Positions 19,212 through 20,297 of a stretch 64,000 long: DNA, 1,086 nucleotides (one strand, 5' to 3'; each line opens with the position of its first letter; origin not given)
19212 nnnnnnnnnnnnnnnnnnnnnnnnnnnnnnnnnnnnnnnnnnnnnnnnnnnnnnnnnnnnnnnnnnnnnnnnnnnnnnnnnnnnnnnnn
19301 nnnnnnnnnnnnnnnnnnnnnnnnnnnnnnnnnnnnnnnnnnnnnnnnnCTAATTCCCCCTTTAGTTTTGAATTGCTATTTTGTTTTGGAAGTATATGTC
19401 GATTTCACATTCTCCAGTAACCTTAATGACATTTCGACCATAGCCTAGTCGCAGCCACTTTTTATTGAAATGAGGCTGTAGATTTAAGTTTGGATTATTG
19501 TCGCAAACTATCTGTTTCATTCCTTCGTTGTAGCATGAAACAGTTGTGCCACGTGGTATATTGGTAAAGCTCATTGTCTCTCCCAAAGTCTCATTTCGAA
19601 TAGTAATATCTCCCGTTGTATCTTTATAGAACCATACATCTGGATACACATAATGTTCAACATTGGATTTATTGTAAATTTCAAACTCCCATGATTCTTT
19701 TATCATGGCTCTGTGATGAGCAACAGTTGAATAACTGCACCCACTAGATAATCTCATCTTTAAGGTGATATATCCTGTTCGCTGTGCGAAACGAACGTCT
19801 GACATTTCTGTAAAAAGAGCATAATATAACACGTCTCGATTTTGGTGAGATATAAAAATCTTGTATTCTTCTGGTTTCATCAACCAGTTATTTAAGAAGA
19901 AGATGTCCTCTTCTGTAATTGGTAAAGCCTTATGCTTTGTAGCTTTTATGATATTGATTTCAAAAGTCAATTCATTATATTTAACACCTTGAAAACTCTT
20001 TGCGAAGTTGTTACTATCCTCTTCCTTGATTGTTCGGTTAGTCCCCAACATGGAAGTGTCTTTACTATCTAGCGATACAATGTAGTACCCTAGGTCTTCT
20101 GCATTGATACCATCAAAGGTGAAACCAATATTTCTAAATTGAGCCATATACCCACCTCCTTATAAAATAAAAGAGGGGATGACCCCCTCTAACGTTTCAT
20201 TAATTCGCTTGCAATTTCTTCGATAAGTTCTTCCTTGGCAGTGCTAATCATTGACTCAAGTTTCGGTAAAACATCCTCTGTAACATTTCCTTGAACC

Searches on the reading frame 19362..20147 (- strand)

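Call 8: search_protein_families(library=phrogs, proteins=[window:19362-20147:-], max_evalue=0.001)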
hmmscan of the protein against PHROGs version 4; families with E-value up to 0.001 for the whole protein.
window:19362-20147:- (261 aa): 1 family
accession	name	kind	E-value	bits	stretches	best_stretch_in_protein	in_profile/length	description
phrog_20852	-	unknown function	2.7e-09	38.2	1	155-256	112-210/214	-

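Call 103: search_protein_families(library=pfam, proteins=[window:19362-20147:-], max_evalue=0.1)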
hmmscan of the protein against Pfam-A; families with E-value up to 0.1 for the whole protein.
window:19362-20147:- (261 aa): 4 families
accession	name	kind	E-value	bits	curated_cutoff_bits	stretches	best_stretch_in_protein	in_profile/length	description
PF20753.2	DUF6558_C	-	2.2e-16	60.6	24.4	1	139-252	3-118/119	Phage tail C-terminal domain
PF20195.4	DUF6558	-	5.6e-15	56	24.1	1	9-132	6-137/140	Phage tail protein N-terminal domain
PF03519.19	Invas_SpaK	-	0.012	16.3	25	1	97-141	26-68/78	Invasion protein B family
PF20840.3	DUF5382_N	-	0.079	13.7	27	0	108-177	65-128/132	Family of unknown function (DUF5382) N-terminal domain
